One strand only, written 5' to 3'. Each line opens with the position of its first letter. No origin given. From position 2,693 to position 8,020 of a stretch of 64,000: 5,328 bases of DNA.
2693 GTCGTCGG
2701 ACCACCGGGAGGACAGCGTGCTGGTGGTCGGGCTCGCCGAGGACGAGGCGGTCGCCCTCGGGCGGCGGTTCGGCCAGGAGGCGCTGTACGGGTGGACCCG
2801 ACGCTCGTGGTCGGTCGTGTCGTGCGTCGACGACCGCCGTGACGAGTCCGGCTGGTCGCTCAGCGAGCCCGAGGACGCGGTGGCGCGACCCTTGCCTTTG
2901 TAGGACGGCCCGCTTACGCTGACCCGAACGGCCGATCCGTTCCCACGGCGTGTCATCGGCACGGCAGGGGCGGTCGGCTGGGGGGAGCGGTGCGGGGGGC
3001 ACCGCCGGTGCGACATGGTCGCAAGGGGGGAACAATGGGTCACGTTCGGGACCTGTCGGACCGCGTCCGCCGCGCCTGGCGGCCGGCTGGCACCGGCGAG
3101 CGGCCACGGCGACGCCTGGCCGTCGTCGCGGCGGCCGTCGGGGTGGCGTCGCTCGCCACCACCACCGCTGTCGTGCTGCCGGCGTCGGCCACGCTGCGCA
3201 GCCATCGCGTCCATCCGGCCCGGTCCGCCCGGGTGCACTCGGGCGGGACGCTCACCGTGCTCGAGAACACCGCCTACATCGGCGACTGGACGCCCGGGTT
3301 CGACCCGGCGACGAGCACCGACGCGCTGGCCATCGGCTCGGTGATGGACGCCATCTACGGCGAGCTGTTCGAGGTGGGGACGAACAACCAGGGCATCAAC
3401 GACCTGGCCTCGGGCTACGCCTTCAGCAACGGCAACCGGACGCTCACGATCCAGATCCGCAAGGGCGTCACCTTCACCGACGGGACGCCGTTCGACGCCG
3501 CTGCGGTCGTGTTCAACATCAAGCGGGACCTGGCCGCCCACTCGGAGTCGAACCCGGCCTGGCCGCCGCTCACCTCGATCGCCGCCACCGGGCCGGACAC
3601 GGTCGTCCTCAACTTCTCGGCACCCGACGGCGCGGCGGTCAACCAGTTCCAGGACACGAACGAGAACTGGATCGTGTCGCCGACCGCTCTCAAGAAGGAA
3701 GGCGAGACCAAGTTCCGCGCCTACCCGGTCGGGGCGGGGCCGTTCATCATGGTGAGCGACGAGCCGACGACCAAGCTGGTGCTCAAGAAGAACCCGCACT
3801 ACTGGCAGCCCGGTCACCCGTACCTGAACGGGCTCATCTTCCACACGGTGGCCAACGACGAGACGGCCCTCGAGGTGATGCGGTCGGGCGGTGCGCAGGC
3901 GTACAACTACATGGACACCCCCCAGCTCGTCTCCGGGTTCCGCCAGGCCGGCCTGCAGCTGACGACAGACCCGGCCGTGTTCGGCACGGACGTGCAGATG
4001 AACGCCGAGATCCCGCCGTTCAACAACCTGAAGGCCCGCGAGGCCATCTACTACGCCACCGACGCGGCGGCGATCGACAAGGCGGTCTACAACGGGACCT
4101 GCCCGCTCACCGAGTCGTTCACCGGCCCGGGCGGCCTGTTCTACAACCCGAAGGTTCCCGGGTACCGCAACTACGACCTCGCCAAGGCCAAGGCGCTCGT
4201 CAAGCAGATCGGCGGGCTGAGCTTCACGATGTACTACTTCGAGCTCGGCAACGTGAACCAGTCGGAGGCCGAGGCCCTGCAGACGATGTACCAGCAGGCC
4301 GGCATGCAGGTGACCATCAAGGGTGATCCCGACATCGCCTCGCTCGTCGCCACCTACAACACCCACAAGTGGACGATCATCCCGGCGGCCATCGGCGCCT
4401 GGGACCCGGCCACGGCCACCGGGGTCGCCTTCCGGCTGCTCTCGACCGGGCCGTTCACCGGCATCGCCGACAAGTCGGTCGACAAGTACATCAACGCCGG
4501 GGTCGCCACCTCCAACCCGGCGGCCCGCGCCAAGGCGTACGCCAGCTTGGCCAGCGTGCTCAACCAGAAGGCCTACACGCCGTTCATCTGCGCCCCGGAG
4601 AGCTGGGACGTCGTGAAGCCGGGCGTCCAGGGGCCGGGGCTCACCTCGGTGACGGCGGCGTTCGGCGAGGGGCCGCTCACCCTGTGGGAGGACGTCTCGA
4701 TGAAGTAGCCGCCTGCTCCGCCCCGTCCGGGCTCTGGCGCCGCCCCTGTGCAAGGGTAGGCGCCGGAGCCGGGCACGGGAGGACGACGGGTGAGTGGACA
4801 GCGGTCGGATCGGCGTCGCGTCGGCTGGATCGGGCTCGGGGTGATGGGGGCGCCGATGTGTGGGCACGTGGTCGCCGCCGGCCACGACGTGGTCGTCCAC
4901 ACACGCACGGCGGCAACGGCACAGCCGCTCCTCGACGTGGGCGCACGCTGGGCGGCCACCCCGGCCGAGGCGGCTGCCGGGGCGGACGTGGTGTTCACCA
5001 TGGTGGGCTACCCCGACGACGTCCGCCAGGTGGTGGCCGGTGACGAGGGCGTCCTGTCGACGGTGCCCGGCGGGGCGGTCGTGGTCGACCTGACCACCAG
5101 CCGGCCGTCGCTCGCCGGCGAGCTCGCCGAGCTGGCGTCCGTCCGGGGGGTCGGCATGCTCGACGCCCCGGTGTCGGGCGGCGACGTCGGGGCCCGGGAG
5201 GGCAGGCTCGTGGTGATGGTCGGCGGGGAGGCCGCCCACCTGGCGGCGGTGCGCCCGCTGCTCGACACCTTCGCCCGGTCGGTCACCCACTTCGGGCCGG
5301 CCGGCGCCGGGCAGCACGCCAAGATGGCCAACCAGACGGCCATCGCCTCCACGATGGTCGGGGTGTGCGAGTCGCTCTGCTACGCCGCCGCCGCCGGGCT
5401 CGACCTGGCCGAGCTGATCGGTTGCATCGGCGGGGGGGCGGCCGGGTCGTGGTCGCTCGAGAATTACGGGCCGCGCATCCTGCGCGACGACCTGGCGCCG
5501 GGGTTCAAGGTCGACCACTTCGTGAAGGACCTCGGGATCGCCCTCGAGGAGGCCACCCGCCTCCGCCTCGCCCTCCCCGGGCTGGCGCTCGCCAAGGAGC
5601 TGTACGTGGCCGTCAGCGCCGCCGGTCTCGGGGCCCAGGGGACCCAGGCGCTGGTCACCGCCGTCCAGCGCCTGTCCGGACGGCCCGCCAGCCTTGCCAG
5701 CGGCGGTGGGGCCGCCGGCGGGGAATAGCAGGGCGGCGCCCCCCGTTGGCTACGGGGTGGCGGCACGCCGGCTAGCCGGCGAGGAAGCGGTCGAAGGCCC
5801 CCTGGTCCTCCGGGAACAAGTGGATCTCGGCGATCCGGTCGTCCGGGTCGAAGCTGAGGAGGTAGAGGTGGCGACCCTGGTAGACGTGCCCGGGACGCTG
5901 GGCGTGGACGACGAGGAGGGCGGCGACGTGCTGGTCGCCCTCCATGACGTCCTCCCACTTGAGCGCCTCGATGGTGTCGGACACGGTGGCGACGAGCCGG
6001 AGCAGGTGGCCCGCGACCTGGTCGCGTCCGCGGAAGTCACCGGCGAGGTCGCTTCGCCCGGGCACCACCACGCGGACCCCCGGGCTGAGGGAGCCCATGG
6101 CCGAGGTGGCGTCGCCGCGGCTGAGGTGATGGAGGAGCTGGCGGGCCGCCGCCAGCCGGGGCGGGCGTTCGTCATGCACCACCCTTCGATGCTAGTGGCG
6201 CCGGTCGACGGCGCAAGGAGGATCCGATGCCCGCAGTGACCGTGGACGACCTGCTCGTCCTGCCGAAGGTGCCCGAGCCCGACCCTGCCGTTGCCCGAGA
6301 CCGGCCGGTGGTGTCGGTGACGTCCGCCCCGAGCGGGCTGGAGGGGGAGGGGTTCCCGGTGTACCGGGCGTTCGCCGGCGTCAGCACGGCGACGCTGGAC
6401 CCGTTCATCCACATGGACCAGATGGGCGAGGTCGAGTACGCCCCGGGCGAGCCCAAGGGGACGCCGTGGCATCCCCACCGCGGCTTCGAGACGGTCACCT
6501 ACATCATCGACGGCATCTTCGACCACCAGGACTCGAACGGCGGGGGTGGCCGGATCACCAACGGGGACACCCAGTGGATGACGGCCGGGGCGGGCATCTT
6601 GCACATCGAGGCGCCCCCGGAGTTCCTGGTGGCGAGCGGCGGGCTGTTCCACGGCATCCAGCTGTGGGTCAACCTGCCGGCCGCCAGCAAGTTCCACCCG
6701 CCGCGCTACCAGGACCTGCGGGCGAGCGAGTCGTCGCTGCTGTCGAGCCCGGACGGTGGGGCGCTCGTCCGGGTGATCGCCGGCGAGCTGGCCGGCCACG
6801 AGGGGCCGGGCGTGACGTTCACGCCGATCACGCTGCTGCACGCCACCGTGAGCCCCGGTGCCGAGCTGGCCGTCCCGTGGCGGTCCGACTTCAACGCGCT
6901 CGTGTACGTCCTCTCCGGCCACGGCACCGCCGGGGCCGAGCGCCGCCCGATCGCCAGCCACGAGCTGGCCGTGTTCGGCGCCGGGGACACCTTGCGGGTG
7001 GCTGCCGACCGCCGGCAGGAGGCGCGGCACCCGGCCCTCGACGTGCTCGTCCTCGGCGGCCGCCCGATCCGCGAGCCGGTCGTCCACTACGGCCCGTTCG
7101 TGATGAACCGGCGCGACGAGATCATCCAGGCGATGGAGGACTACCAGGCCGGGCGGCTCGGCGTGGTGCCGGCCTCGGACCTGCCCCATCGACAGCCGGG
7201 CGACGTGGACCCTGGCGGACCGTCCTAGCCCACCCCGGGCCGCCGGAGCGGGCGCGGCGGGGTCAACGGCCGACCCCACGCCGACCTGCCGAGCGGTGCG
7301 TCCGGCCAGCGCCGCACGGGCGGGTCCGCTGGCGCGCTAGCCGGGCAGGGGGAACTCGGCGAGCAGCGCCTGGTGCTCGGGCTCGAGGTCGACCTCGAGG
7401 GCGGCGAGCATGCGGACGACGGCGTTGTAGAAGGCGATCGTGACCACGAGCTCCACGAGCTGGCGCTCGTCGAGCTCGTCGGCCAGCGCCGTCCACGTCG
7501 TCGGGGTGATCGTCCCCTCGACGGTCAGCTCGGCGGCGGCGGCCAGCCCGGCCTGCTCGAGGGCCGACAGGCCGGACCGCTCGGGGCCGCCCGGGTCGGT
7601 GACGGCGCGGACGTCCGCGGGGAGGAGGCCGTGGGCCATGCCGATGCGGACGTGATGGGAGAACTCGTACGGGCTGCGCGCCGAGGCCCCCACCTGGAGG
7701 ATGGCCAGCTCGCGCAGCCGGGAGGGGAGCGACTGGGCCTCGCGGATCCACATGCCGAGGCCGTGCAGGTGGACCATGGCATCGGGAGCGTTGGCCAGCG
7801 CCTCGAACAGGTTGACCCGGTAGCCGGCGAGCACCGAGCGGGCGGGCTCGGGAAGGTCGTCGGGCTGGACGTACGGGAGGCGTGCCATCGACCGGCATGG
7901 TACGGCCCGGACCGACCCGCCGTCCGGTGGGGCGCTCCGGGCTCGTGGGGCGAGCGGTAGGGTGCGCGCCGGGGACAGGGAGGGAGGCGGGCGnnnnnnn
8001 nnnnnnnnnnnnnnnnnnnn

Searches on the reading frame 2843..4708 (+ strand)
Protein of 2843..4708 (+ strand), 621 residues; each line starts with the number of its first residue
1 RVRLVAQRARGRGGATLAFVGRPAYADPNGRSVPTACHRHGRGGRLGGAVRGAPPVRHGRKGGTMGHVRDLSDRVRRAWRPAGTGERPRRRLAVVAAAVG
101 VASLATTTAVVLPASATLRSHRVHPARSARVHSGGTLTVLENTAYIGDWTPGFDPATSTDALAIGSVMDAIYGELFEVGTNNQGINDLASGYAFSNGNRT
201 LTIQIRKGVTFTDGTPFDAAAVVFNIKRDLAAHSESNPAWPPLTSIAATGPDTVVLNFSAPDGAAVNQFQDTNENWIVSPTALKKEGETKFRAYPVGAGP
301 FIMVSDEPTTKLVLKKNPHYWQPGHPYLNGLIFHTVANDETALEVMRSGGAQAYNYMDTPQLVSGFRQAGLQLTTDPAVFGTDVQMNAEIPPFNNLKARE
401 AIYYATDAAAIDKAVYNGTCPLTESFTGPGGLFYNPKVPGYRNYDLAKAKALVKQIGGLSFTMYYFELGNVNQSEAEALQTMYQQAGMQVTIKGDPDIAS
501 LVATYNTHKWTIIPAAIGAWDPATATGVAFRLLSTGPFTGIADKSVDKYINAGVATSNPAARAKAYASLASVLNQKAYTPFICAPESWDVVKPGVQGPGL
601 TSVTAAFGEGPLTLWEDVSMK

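Call 43: search_protein_families(library=pfam, proteins=[window:2843-4708:+], max_evalue=0.001)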
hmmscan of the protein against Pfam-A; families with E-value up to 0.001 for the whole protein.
window:2843-4708:+ (621 aa): 1 family
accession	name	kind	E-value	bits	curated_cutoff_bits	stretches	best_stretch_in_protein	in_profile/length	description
PF00496.27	SBP_bac_5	-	2e-62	211.9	32.4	1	186-526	4-355/368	Bacterial extracellular solute-binding proteins, family 5 Middle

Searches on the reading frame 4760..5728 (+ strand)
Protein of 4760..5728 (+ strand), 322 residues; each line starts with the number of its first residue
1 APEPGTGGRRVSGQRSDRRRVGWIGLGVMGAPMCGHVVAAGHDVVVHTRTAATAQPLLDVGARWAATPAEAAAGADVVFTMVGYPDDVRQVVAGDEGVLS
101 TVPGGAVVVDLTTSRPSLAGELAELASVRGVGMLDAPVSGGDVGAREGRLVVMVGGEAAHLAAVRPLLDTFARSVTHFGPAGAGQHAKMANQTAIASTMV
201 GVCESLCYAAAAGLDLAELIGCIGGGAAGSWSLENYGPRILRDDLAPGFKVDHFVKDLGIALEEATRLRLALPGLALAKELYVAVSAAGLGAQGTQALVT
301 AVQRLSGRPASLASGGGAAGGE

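Call 43: search_protein_families(library=pfam, proteins=[window:4760-5728:+], max_evalue=0.001)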
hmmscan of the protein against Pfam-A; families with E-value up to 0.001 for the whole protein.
window:4760-5728:+ (322 aa): 4 families
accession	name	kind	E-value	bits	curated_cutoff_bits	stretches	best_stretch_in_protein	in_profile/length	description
PF03446.21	NAD_binding_2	-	4.5e-49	167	21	1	20-179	1-161/161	NAD binding domain of 6-phosphogluconate dehydrogenase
PF14833.11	NAD_binding_11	-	2.9e-32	111.9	30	1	182-300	1-120/122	NAD-binding of NADP-dependent 3-hydroxyisobutyrate dehydrogenase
PF03807.23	F420_oxidored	-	6.7e-07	30.3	21.6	1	20-92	1-76/94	NADP oxidoreductase coenzyme F420-dependent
PF02826.25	2-Hacid_dh_C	-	0.00011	22.1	25.1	1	10-109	28-124/178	D-isomer specific 2-hydroxyacid dehydrogenase, NAD binding domain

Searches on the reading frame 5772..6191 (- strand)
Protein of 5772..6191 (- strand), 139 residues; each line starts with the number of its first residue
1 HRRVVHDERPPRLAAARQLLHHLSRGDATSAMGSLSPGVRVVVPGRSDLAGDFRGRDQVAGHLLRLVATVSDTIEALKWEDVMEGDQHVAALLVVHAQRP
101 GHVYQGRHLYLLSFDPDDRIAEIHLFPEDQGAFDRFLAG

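Call 43: search_protein_families(library=pfam, proteins=[window:5772-6191:-], max_evalue=0.001)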
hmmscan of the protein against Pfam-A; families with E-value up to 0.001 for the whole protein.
window:5772-6191:- (139 aa): 1 family
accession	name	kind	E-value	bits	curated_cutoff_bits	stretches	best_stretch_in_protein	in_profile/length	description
PF12680.13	SnoaL_2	-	3.5e-05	24.8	27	1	17-122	2-101/102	SnoaL-like domain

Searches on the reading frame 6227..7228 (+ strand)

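Call 43: search_protein_families(library=pfam, proteins=[window:6227-7228:+], max_evalue=0.001)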
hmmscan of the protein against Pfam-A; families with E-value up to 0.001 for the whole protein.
window:6227-7228:+ (333 aa): 2 families
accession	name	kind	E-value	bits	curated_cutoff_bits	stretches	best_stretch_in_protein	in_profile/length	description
PF02678.22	Pirin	-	8.7e-30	103.4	26.1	1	45-148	4-108/108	Pirin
PF05726.19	Pirin_C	-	1.1e-28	100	27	1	204-311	2-102/103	Pirin C-terminal cupin domain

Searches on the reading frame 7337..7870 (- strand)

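Call 43: search_protein_families(library=pfam, proteins=[window:7337-7870:-], max_evalue=0.001)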
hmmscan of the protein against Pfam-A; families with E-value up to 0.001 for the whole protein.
window:7337-7870:- (177 aa): 1 family
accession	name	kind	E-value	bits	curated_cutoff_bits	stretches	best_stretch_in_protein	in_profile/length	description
PF02627.25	CMD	-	1e-09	38.7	23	1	29-92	4-64/84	Carboxymuconolactone decarboxylase family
